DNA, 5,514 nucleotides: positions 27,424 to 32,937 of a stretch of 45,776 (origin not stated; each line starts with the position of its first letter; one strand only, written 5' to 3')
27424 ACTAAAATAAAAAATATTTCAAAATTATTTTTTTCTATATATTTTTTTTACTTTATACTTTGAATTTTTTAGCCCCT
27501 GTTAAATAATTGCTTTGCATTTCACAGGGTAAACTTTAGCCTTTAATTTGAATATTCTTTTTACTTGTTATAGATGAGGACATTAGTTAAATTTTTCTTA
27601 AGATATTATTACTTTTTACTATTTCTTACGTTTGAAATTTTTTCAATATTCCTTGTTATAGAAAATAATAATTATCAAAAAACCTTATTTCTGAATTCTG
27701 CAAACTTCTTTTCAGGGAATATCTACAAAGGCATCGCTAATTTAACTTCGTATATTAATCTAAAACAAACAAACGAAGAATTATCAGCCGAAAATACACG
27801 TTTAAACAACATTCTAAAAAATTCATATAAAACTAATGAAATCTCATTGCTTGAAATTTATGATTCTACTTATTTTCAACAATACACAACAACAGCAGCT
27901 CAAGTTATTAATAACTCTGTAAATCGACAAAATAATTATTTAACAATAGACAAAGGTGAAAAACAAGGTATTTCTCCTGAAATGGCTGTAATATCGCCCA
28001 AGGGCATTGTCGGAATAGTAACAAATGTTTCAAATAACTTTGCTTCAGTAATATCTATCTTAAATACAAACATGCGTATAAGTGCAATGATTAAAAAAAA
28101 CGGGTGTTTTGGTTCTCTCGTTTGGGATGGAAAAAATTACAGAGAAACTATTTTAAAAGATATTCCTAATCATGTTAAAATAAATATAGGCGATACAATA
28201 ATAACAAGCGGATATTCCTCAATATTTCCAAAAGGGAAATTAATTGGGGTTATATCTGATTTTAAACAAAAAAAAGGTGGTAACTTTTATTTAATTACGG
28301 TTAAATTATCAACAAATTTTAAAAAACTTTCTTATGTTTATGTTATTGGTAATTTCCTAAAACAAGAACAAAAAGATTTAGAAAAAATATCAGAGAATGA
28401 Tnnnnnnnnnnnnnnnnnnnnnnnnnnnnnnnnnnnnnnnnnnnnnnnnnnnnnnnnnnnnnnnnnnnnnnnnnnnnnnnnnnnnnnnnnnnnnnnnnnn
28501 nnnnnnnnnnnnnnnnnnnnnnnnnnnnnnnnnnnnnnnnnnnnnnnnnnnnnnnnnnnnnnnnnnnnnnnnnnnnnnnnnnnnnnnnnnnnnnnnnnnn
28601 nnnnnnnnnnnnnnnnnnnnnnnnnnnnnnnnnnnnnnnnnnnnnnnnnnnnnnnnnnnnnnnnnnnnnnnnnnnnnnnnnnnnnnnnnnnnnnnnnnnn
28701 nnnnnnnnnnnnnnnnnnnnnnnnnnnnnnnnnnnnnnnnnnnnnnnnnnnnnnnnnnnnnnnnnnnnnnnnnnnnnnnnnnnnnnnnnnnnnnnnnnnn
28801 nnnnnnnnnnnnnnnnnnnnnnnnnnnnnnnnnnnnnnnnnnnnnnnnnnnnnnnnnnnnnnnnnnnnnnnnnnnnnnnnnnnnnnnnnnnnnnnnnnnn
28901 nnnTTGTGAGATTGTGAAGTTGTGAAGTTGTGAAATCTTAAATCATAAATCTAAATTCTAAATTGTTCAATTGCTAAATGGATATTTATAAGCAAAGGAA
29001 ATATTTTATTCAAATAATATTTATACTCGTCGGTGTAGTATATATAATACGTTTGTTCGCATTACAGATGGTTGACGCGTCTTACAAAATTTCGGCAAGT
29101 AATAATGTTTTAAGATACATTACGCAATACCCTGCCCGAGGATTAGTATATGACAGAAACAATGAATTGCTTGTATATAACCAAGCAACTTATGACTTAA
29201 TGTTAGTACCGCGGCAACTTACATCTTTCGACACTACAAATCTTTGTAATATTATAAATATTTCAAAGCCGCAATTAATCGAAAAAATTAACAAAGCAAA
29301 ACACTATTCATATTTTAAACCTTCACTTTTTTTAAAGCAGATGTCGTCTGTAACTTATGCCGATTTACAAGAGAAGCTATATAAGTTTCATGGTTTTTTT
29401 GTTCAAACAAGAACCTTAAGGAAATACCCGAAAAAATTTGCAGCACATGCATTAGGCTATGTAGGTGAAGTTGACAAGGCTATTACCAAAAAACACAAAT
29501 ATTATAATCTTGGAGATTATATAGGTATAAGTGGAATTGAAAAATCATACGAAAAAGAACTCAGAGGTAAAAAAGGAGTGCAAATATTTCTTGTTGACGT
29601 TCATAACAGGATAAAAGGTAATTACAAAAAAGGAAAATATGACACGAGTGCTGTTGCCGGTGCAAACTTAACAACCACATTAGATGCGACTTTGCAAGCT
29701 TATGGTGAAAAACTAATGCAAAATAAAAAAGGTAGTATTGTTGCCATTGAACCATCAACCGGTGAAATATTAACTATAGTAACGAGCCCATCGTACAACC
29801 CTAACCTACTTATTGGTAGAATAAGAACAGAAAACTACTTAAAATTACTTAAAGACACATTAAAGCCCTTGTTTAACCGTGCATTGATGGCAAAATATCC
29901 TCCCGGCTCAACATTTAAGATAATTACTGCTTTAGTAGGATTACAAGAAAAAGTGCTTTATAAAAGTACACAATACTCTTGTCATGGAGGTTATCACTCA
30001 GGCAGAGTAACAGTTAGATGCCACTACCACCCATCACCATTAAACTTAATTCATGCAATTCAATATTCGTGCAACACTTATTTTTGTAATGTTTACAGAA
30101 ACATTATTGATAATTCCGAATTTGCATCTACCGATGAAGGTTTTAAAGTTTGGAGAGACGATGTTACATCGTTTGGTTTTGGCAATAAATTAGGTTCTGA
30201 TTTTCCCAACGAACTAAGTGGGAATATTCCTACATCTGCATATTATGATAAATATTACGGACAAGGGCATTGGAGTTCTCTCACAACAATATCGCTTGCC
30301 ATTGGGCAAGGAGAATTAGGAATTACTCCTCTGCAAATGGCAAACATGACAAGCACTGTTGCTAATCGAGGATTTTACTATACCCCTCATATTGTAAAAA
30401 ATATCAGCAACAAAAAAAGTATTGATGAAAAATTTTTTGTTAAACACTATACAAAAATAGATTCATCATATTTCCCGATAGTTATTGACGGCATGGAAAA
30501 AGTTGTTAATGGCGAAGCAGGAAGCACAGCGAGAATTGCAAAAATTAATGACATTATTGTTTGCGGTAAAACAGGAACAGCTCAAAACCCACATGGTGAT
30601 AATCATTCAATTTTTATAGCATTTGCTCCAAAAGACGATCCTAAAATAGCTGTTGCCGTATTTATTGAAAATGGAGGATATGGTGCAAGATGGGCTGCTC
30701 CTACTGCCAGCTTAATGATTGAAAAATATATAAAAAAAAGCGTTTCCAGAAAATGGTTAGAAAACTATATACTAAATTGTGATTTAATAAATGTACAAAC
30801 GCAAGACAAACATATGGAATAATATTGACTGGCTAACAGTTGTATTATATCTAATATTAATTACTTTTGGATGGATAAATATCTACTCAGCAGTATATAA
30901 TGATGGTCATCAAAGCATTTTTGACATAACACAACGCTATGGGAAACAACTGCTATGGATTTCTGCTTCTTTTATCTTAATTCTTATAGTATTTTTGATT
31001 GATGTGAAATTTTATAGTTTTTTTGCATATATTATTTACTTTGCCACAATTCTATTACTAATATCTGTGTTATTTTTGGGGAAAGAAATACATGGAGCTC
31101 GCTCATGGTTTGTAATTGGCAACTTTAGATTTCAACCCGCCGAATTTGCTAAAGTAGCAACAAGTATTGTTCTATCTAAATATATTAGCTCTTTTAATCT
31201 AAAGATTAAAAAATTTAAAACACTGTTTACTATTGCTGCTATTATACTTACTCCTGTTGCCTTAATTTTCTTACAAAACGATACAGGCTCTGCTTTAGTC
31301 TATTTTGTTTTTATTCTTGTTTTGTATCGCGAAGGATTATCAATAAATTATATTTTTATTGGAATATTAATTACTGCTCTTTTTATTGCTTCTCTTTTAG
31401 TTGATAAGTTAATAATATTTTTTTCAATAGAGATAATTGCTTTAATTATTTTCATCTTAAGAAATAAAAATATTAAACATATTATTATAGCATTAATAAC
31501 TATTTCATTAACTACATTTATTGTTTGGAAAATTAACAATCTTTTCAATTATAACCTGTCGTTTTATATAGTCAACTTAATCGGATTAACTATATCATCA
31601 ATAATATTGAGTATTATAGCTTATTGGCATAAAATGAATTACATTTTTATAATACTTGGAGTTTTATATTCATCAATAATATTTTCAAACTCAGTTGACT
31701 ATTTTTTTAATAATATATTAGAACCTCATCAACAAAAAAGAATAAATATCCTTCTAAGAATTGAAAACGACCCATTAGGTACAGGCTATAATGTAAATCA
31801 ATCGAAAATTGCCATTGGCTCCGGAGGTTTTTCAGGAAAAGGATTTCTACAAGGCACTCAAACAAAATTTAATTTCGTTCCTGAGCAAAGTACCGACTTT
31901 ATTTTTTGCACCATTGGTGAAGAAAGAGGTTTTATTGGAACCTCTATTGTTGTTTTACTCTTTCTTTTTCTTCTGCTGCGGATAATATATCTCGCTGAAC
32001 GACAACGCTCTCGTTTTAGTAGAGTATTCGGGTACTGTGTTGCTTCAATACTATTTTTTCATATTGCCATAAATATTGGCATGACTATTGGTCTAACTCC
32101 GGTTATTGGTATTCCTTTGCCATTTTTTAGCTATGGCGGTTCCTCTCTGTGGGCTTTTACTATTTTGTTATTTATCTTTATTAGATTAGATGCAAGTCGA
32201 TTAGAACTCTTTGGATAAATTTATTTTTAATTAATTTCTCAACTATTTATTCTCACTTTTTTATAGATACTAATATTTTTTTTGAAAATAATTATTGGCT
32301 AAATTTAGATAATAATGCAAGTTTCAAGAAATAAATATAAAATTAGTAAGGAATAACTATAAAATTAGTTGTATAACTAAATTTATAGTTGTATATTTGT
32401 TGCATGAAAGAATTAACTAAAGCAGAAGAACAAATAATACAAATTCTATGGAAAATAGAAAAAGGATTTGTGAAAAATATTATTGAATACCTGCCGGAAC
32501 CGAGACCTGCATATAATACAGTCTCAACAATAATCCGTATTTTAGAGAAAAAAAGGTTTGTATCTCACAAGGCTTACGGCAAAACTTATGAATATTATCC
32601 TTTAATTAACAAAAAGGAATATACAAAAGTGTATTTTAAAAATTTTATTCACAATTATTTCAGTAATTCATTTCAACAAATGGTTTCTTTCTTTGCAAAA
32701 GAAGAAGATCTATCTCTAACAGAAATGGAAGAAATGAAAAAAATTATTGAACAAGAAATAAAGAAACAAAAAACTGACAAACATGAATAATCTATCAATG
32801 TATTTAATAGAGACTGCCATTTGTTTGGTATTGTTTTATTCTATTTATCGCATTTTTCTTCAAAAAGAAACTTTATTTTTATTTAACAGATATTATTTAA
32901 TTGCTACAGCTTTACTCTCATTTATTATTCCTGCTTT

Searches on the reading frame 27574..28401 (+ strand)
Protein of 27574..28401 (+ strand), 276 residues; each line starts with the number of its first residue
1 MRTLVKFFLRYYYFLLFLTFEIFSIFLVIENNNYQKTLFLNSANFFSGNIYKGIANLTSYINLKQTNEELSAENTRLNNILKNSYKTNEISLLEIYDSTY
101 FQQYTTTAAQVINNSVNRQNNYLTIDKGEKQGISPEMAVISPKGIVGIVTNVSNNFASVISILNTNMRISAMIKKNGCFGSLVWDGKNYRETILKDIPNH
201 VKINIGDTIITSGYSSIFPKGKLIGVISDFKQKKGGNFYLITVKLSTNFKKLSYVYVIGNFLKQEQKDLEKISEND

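Call 62: search_protein_families(library=pfam, proteins=[window:27574-28401:+])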
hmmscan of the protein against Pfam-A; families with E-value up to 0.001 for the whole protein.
window:27574-28401:+ (276 aa): 1 family
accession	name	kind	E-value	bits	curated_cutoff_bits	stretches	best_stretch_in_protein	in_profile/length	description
PF04085.20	MreC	-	4.6e-44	150.2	28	1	111-258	1-146/147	Rod shape-determining protein MreC, barrel core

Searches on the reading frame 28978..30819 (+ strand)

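Call 63: search_protein_families(library=pfam, proteins=[window:28978-30819:+])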
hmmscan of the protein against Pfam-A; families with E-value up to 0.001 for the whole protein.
window:28978-30819:+ (614 aa): 2 families
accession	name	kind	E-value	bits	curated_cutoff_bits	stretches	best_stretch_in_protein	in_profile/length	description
PF00905.27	Transpeptidase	-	1.4e-62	212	22.1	1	252-577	1-294/299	Penicillin binding protein transpeptidase domain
PF03717.20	PBP_dimer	-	1.5e-40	140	24.4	1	50-215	2-178/180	Penicillin-binding Protein dimerisation domain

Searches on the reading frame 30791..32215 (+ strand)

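Call 63: search_protein_families(library=pfam, proteins=[window:30791-32215:+])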
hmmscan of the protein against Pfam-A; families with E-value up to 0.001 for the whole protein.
window:30791-32215:+ (475 aa): 1 family
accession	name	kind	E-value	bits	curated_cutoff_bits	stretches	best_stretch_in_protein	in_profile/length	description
PF01098.24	FTSW_RODA_SPOVE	-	3.6e-80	270.1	26.4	2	267-469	158-353/356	Cell cycle protein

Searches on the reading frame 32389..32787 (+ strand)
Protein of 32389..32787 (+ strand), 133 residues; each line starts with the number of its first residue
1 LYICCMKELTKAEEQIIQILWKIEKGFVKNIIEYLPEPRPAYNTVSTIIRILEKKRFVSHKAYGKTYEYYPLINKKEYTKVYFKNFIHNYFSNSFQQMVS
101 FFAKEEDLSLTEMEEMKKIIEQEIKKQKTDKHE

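Call 63: search_protein_families(library=pfam, proteins=[window:32389-32787:+])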
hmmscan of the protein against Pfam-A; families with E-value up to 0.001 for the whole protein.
window:32389-32787:+ (133 aa): 1 family
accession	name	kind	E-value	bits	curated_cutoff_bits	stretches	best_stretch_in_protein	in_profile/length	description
PF03965.22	Penicillinase_R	-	2.7e-31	108.7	22.6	1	9-122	1-115/115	Penicillinase repressor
